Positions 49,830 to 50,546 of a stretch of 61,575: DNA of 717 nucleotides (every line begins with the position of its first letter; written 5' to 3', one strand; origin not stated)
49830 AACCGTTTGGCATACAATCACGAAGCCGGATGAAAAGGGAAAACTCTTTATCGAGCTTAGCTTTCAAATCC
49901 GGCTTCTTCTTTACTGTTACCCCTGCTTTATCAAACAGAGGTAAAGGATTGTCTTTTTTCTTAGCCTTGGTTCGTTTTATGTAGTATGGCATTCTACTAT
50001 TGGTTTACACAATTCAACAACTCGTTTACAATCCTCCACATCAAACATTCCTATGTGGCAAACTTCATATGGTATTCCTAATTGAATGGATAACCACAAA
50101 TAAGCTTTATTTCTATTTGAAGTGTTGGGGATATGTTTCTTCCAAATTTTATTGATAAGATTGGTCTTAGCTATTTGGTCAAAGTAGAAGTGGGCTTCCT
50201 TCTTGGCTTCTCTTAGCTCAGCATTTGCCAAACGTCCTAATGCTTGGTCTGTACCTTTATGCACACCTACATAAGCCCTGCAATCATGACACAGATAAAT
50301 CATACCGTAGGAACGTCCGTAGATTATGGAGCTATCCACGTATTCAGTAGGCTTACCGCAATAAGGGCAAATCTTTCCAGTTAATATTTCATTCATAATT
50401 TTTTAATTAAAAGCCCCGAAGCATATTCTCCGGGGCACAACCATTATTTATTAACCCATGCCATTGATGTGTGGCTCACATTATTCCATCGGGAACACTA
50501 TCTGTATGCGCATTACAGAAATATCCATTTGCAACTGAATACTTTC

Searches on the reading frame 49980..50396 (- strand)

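Call 74: search_protein_families(library=pfam, proteins=[window:49980-50396:-], max_evalue=0.001)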
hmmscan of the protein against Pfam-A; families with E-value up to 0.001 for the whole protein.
window:49980-50396:- (139 aa): 1 family
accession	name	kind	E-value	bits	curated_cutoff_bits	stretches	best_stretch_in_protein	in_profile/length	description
PF11672.13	DUF3268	-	2.8e-37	128.2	28.4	1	8-131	3-119/121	zinc-finger-containing domain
